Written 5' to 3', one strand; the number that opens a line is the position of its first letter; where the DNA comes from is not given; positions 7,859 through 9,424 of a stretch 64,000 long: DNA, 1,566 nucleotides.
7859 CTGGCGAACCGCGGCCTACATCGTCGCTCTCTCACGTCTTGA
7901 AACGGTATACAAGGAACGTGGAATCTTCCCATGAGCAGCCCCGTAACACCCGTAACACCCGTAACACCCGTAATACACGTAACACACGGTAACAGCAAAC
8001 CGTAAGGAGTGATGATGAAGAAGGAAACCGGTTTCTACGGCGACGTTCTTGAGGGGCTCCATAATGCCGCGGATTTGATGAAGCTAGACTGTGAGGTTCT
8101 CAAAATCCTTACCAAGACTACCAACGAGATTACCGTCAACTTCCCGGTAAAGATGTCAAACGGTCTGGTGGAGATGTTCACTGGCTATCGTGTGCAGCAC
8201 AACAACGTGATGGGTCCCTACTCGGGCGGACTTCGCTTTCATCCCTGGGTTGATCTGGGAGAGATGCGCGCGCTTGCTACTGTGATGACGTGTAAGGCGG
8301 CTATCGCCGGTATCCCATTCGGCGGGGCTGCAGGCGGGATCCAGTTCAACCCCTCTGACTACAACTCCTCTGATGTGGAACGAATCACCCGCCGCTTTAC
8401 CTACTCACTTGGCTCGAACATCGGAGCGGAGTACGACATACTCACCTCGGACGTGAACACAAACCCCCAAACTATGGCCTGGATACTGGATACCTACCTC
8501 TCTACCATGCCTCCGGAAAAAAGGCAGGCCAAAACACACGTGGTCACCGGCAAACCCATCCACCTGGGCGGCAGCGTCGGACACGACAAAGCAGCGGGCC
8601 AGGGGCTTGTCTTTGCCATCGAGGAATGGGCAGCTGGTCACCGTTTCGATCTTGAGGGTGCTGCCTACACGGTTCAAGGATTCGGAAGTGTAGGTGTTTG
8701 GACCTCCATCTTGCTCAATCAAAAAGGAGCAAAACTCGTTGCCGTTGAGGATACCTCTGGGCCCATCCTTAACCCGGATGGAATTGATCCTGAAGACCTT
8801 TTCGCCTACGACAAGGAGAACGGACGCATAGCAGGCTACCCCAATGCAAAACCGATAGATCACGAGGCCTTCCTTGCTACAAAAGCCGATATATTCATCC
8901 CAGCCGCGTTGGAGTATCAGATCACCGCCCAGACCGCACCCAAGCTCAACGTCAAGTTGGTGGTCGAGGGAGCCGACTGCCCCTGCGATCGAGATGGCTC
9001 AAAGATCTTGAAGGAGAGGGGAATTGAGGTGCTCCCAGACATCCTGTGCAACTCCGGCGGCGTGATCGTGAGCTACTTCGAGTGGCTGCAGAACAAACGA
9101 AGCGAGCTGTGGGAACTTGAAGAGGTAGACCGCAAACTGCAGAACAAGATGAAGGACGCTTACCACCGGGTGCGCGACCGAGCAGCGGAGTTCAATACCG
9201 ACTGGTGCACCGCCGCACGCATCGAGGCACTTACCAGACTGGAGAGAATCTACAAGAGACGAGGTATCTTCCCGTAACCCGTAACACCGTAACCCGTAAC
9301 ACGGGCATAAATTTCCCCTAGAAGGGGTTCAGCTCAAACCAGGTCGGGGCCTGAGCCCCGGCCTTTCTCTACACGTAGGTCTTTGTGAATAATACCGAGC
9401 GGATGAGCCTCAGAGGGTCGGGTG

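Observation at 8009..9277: Second GDH paralog has lost two conserved substrate-binding/catalytic lysines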

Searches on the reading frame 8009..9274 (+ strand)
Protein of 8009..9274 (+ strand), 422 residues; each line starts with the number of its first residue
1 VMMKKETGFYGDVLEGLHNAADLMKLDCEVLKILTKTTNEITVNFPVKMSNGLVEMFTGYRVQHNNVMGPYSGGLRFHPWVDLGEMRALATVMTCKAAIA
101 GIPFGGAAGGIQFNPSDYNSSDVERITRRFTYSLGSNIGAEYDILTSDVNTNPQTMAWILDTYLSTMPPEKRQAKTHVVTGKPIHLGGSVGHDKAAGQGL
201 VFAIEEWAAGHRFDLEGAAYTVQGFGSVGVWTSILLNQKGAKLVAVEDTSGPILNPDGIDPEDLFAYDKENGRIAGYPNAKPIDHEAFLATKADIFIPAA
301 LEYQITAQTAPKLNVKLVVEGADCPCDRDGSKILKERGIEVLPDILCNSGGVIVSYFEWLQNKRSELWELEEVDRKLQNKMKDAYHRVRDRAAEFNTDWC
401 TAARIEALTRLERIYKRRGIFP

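Call 4: search_protein_families(library=pfam, proteins=[window:8009-9274:+])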
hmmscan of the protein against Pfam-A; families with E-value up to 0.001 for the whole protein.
window:8009-9274:+ (422 aa): 2 families
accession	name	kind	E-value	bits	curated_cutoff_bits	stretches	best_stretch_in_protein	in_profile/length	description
PF00208.27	ELFV_dehydrog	-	3.1e-63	214.1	23.4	1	187-419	1-241/241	Glutamate/Leucine/Phenylalanine/Valine dehydrogenase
PF02812.23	ELFV_dehydrog_N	-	2.4e-47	160.3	25.3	1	39-163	3-127/129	Glu/Leu/Phe/Val dehydrogenase, dimerisation domain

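Call 5: search_solved_structures(query=window:8009-9274:+, show_alignments=3)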
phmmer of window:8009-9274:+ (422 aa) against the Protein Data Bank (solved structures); distinct sequences matched with E-value up to 0.001: 71 (the best 60 are shown).
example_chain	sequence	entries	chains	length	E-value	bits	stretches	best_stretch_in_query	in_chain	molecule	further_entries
1b26_A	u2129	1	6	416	7.8e-102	344.5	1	7-422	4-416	GLUTAMATE DEHYDROGENASE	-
1b3b_A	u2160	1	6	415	1.3e-101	343.8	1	8-422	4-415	PROTEIN (GLUTAMATE DEHYDROGENASE)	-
2tmg_A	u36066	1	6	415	1.7e-100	340.1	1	8-422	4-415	PROTEIN (GLUTAMATE DEHYDROGENASE)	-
6yeh_A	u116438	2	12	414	1.1e-94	321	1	20-398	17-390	Glutamate dehydrogenase 1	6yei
8zmu_A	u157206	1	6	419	2.8e-93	316.3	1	15-419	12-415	Glutamate dehydrogenase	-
8znb_A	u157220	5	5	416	3.1e-93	316.2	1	15-419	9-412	Glutamate dehydrogenase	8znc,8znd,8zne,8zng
1euz_A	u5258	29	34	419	5.7e-93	315.3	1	15-419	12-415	GLUTAMATE DEHYDROGENASE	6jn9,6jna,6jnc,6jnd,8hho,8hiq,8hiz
4xgi_A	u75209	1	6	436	1.7e-92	313.7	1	8-422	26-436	Glutamate dehydrogenase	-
8owm_A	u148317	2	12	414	1e-91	311.1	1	18-396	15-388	Glutamate dehydrogenase 2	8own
3aoe_A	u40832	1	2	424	1.5e-90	307.3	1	36-422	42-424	Glutamate dehydrogenase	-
3aog_A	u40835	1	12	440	1.7e-90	307.1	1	36-422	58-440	Glutamate dehydrogenase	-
1bvu_A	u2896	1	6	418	9.9e-88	298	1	15-419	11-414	PROTEIN (GLUTAMATE DEHYDROGENASE)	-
8s38_A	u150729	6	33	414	1.1e-87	297.9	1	18-417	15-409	Glutamate dehydrogenase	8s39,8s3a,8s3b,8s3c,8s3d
1gtm_A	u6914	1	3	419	1.3e-86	294.4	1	10-415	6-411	GLUTAMATE DEHYDROGENASE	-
8i83_A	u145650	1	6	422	6.8e-83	282.1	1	20-416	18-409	Glutamate dehydrogenase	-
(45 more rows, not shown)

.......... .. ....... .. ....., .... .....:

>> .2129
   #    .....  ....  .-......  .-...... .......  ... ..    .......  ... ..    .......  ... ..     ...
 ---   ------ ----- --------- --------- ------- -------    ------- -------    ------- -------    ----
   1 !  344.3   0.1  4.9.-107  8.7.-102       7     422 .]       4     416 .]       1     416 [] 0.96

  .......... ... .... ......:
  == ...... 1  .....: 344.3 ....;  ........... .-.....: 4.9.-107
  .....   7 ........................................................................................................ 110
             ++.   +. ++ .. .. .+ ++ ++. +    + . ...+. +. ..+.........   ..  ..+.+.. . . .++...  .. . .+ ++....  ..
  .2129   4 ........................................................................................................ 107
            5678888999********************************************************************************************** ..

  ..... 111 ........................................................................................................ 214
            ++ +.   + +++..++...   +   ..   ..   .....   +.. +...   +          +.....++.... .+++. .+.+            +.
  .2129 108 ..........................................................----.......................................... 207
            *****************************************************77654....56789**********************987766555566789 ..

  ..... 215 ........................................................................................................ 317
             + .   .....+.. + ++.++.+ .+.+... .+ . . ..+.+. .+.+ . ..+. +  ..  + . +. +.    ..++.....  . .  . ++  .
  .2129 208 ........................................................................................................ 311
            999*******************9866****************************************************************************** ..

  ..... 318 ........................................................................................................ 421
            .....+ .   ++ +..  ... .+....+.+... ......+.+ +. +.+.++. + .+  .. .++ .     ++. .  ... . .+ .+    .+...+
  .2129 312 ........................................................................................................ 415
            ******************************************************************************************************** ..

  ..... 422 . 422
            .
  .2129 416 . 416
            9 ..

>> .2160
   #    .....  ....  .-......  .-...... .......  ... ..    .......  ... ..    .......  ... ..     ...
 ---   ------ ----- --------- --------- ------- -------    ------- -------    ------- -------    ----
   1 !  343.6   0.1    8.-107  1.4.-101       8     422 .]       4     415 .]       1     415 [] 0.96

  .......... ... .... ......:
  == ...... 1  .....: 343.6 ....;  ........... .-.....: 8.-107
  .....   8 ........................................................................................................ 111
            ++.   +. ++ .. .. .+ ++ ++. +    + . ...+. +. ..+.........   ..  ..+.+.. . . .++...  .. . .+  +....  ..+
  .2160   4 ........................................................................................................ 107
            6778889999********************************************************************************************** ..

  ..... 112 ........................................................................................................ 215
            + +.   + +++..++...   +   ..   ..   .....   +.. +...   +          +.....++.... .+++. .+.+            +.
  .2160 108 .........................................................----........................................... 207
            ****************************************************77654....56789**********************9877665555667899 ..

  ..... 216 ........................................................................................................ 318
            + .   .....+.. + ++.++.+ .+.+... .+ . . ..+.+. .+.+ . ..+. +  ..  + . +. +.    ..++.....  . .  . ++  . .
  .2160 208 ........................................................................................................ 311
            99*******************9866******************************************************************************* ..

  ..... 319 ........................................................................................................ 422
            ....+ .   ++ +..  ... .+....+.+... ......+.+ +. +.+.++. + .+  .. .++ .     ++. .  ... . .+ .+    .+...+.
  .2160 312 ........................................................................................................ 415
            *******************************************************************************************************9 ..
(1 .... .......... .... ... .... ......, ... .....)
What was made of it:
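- On ELFV amino-acid dehydrogenase superfamily (fold level): Call 5: full-length match to Thermotoga GDH 1b26, E = 7.8e-102.
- On Leu/Phe/Val/Trp dehydrogenase: Similarity to these enzymes is weak, 45-49 bits (call 5).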

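Call 7: find_homologous_proteins(query=window:8009-9274:+, max_evalue=1e-30)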
Query window:8009-9274:+ (422 aa): 7448 proteins with E <= 1e-30 among 8000 candidates; the best 120 are listed.
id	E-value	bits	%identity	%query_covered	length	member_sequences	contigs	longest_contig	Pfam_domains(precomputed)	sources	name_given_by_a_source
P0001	5.1e-282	953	98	100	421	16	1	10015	PF02812.24,PF00208.28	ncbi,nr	ncbi:glutamate dehydrogenase [bacterium]|nr:glutamate dehydrogenase [bacterium]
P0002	4.0e-251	851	89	100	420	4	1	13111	PF02812.24,PF00208.28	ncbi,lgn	-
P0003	6.0e-247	837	87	100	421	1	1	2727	PF02812.24,PF00208.28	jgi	-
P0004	5.6e-240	814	83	100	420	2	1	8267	PF02812.24,PF00208.28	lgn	-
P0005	3.7e-220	749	78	100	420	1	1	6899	PF02812.24,PF00208.28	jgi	-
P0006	2.9e-215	733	75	100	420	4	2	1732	PF02812.24,PF00208.28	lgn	-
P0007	3.0e-215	733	75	100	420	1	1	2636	PF02812.24,PF00208.28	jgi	jgi:glutamate dehydrogenase (NAD(P)+)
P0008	7.4e-214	728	75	100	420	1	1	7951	PF02812.24,PF00208.28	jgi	jgi:glutamate dehydrogenase (NAD(P)+)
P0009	6.5e-212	722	74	100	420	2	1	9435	PF02812.24,PF00208.28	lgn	-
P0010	6.3e-203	692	72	100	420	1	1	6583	PF02812.24,PF00208.28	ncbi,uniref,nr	ncbi:glutamate dehydrogenase [candidate division WOR-3 bacterium]|uniref:Glutamate dehydrogenase n=1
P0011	5.1e-190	650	69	98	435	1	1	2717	PF02812.24,PF00208.28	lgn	-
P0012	5.0e-188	643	67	99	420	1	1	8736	PF02812.24,PF00208.28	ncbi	-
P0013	2.8e-186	638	67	100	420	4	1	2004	PF02812.24,PF00208.28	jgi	jgi:glutamate dehydrogenase (NAD(P)+)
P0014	4.4e-186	637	68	99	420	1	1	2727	PF02812.24,PF00208.28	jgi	-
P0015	5.6e-186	637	67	99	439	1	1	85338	PF02812.24,PF00208.28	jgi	jgi:glutamate dehydrogenase (NAD(P)+)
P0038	2.6e-183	628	67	99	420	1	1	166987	PF02812.24,PF00208.28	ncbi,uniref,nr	ncbi:glutamate dehydrogenase [candidate division TA06 bacterium B3_TA06]|uniref:Glutamate dehydrogen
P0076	6.1e-182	623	65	100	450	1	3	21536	PF02812.24,PF00208.28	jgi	jgi:glutamate dehydrogenase (NAD(P)+)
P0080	8.8e-182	623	65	100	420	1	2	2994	PF02812.24,PF00208.28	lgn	-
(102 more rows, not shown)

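Call 10: find_encoding_contigs(protein=P0010, flank=6000, max_places=3)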
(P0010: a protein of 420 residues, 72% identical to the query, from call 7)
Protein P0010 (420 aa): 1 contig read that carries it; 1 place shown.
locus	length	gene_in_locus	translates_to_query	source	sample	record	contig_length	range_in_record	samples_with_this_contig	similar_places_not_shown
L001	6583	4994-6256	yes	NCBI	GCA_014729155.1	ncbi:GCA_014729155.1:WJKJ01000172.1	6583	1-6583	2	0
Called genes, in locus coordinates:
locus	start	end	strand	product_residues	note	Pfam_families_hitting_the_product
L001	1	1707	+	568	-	PF00512:HisKA, PF02518:HATPase_c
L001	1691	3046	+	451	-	PF00072:Response_reg, PF00158:Sigma54_activat, PF14532:Sigma54_activ_2, PF07728:AAA_5 (weak), PF25601:AAA_lid_14, PF02954:HTH_8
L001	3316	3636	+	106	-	-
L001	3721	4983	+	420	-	PF02812:ELFV_dehydrog_N, PF00208:ELFV_dehydrog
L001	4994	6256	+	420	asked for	PF02812:ELFV_dehydrog_N, PF00208:ELFV_dehydrog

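Call 11: find_encoding_contigs(protein=P0008, flank=6000, max_places=3)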
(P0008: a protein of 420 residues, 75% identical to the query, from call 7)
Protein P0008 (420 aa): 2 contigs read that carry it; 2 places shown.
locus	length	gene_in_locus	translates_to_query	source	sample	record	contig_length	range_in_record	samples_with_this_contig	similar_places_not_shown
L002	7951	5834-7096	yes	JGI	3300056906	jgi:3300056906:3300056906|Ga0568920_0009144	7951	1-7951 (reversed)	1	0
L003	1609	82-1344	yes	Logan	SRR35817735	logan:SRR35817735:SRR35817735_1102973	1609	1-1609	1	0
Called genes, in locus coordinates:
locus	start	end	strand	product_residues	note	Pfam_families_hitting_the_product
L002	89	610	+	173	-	PF01966:HD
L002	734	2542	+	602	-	-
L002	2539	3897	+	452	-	PF00072:Response_reg, PF00158:Sigma54_activat, PF14532:Sigma54_activ_2, PF07728:AAA_5, PF25601:AAA_lid_14, PF02954:HTH_8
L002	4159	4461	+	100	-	-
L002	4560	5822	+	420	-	PF02812:ELFV_dehydrog_N, PF00208:ELFV_dehydrog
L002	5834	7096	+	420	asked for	PF02812:ELFV_dehydrog_N, PF00208:ELFV_dehydrog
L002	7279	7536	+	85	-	-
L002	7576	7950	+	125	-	?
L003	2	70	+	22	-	?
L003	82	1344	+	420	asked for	PF02812:ELFV_dehydrog_N, PF00208:ELFV_dehydrog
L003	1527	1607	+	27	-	?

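Call 13: find_encoding_contigs(protein=P0076, flank=7000, max_places=3)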
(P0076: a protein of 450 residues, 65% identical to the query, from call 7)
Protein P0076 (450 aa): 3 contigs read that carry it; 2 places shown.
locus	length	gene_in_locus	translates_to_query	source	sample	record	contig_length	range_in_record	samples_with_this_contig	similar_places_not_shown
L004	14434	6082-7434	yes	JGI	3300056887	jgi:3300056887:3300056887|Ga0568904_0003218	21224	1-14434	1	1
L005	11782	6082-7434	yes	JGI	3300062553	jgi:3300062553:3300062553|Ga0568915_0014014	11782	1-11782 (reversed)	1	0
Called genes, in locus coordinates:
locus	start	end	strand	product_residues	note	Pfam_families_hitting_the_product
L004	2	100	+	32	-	?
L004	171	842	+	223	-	PF01812:5-FTHF_cyc-lig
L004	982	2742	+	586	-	PF13185:GAF_2 (faint), PF00512:HisKA (weak), PF02518:HATPase_c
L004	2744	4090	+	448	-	PF00072:Response_reg, PF00158:Sigma54_activat, PF14532:Sigma54_activ_2, PF00004:AAA (weak), PF07728:AAA_5 (weak), PF25601:AAA_lid_14, PF02954:HTH_8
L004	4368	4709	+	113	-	-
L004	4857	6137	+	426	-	PF02812:ELFV_dehydrog_N, PF00208:ELFV_dehydrog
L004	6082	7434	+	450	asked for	PF02812:ELFV_dehydrog_N, PF00208:ELFV_dehydrog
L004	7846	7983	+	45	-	-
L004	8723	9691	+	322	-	PF13557:Phenol_MetA_deg (faint)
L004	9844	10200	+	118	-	PF18765:Polbeta, PF01909:NTP_transf_2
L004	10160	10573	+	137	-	PF05168:HEPN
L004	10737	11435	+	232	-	PF00005:ABC_tran, PF02463:SMC_N (faint)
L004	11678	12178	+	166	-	PF02151:UVR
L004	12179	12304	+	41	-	-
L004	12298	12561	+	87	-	PF18929:DUF5678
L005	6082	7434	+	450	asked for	PF02812:ELFV_dehydrog_N, PF00208:ELFV_dehydrog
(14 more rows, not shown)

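Call 14: find_encoding_contigs(protein=P0080, flank=7000, max_places=3)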
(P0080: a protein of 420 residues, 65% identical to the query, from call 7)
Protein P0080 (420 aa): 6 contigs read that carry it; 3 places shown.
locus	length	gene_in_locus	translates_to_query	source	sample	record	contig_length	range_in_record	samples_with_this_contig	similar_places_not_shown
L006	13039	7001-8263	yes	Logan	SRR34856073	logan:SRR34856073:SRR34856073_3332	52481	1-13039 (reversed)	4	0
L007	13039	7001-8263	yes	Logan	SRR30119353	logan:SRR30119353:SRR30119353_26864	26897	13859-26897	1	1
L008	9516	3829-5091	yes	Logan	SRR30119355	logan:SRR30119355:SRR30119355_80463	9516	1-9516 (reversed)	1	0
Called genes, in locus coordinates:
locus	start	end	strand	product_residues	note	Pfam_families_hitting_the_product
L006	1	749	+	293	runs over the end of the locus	PF00072:Response_reg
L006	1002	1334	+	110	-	-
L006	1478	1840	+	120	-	-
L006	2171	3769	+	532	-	PF00512:HisKA, PF02518:HATPase_c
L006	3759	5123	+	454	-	PF00072:Response_reg, PF00158:Sigma54_activat, PF14532:Sigma54_activ_2, PF07728:AAA_5 (weak), PF25601:AAA_lid_14, PF02954:HTH_8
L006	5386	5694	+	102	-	-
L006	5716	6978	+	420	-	PF02812:ELFV_dehydrog_N, PF00208:ELFV_dehydrog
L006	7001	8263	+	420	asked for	PF02812:ELFV_dehydrog_N, PF00208:ELFV_dehydrog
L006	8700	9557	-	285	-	-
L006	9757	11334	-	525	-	PF00514:Arm (faint), PF02985:HEAT (faint), PF13646:HEAT_2, PF13646:HEAT_2, PF03130:HEAT_PBS (weak), PF13646:HEAT_2, PF03130:HEAT_PBS (weak), PF13646:HEAT_2, +3 more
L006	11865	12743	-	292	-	-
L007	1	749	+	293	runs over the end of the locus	PF00072:Response_reg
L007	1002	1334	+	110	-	-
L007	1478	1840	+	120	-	-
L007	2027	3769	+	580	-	PF00512:HisKA, PF02518:HATPase_c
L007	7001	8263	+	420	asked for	PF02812:ELFV_dehydrog_N, PF00208:ELFV_dehydrog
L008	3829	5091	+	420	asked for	PF02812:ELFV_dehydrog_N, PF00208:ELFV_dehydrog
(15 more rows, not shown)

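Call 30: find_homologous_proteins(query=A1, max_evalue=1e-30)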
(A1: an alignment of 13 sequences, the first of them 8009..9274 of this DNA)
Query A1 (13 sequences) (422 aa, profile of the alignment): 7943 proteins with E <= 1e-30 among 8000 candidates; the best 120 are listed.
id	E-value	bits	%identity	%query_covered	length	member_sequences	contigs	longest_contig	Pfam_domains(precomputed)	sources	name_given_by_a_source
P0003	9.6e-261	883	87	100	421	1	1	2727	PF02812.24,PF00208.28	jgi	-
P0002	7.6e-259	877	89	100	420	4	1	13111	PF02812.24,PF00208.28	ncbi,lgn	-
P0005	3.8e-258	874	78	100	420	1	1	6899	PF02812.24,PF00208.28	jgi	-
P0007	9.4e-258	873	75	100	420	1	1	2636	PF02812.24,PF00208.28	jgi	jgi:glutamate dehydrogenase (NAD(P)+)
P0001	3.2e-257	871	98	100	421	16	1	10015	PF02812.24,PF00208.28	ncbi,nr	ncbi:glutamate dehydrogenase [bacterium]|nr:glutamate dehydrogenase [bacterium]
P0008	4.2e-256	868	75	100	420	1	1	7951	PF02812.24,PF00208.28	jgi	jgi:glutamate dehydrogenase (NAD(P)+)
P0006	5.7e-256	867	75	100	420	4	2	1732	PF02812.24,PF00208.28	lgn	-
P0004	7.7e-255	863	83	100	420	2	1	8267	PF02812.24,PF00208.28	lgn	-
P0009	4.7e-252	854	74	100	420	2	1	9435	PF02812.24,PF00208.28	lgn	-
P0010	3.1e-247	838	72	100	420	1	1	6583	PF02812.24,PF00208.28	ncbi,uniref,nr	ncbi:glutamate dehydrogenase [candidate division WOR-3 bacterium]|uniref:Glutamate dehydrogenase n=1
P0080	6.1e-231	785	65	100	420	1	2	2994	PF02812.24,PF00208.28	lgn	-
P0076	1.8e-228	777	65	100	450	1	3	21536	PF02812.24,PF00208.28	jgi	jgi:glutamate dehydrogenase (NAD(P)+)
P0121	7.0e-222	755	63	100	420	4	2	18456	PF02812.24,PF00208.28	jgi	jgi:glutamate dehydrogenase (NAD(P)+)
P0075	6.4e-221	752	66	99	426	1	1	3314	PF02812.24,PF00208.28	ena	-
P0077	7.2e-221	752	66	99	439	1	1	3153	PF02812.24,PF00208.28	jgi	jgi:glutamate dehydrogenase (NAD(P)+)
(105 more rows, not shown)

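Call 31: find_related_loci(query=A1, collection=genome_contigs, flank=7000)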
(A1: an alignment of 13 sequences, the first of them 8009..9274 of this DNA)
Query A1 (422 aa) in genome_contigs; peptide patterns used: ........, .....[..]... (x = any residue, [..] = any of these).
600 stretches matched a pattern (row limit reached: there are more); 576 encode a relative of the query (tblastn E <= 1e-3); the best 80 are kept; 80 distinct loci.
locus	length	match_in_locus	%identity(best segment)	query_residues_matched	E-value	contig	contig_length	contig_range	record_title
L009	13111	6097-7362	88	1-422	0e+0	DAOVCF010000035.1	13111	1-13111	MAG TPA_asm: Candidatus Stahlbacteria bacterium isolate CSMAG_1024 CSMAG_1024_k141_4899189_length_13111_cov_8.5765, whol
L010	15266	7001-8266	74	1-422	0e+0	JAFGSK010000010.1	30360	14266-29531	MAG: candidate division WOR-3 bacterium isolate Zod_Metabat.887 k87_1063260, whole genome shotgun sequence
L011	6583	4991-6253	71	2-422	0e+0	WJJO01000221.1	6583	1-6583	MAG: candidate division WOR-3 bacterium isolate RBin_337 k141_2434380, whole genome shotgun sequence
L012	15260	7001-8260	67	4-422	0e+0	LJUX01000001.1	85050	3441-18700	MAG: candidate division Zixibacteria bacterium SM23_73_3 WORSMTZ_163, whole genome shotgun sequence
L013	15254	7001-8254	66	5-422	0e+0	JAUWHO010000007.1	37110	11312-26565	MAG: Candidatus Zixiibacteriota bacterium isolate CSMAG_2270 CSMAG_2270_k141_217999_length_37110_cov_11.9935, whole geno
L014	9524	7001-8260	66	4-422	0e+0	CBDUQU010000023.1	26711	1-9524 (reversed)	MAG TPA_asm: uncultured bacterium isolate SRR22302359_binner13_Refined_3 genome assembly, contig: ERZ25073601.207, whole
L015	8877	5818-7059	67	10-422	0e+0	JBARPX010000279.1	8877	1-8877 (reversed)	MAG: Candidatus Zixiibacteriota bacterium isolate MFD13424_ilm_asm_bin49 k127_242027, whole genome shotgun sequence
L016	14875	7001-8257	65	4-422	0e+0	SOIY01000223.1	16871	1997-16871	MAG: Candidatus Stahlbacteria bacterium isolate E29_bin50 NODE_730_length_16871_cov_33.669481, whole genome shotgun sequ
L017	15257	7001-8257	66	5-422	0e+0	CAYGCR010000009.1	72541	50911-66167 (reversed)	MAG TPA_asm: uncultured Ignavibacteria bacterium isolate ERP108616_co2_224 genome assembly, contig: NODE_305_length_7254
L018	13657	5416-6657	65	9-422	0e+0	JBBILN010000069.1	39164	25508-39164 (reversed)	MAG: bacterium isolate BQF270218_bin_21 NODE_460_length_39164_cov_23.640339, whole genome shotgun sequence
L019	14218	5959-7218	65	4-422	0e+0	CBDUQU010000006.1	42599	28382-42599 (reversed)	MAG TPA_asm: uncultured bacterium isolate SRR22302359_binner13_Refined_3 genome assembly, contig: ERZ25073601.51, whole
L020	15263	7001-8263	64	2-422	0e+0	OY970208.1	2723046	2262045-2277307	MAG: uncultured candidate division Zixibacteria bacterium isolate MFD04408.bin.1.44 genome assembly, chromosome: 1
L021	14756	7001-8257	66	5-422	0e+0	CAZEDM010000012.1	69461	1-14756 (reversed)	MAG TPA_asm: uncultured Ignavibacteria bacterium isolate SRP323688_co1_186 genome assembly, contig: NODE_772_length_6946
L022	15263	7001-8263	64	2-422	0e+0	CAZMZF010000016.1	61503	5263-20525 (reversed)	MAG TPA_asm: uncultured Ignavibacteria bacterium isolate binchicken_co376_191 genome assembly, contig: NODE_342_length_6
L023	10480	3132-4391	65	3-422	0e+0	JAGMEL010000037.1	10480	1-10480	MAG: candidate division WOR-3 bacterium isolate RS_18_8 ZL530.bin.8.fa_37, whole genome shotgun sequence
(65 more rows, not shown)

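Call 43: search_protein_families(library=ncbifam, proteins=[window:8009-9274:+], max_evalue=0.1)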
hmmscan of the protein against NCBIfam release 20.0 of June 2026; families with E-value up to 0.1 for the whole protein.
window:8009-9274:+ (422 aa): 7 families
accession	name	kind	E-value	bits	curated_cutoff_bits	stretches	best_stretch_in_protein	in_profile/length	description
NF041398.1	GluDhGdhB_Halo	equivalog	1e-113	380.3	620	1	15-422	9-410/410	glutamate dehydrogenase GdhB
NF040817.1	GdhA_Arch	equivalog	4.7e-113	378.5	750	1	9-421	6-417/419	glutamate dehydrogenase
NF006929.0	PRK09414.1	equivalog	5.4e-67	226.7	536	1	28-416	48-440/445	NADP-specific glutamate dehydrogenase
NF010634.0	PRK14031.1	equivalog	1.2e-50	172.4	822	1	51-387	67-408/444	NADP-specific glutamate dehydrogenase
NF010633.0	PRK14030.1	subfamily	5.6e-47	160.8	743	1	37-392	53-414/445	glutamate dehydrogenase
NF035922.1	Trp_DH_ScyB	equivalog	4.6e-16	58.7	600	1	64-372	31-308/346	tryptophan dehydrogenase ScyB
NF004912.0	PRK06270.1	equivalog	0.0039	16.6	373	1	240-300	36-98/343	homoserine dehydrogenase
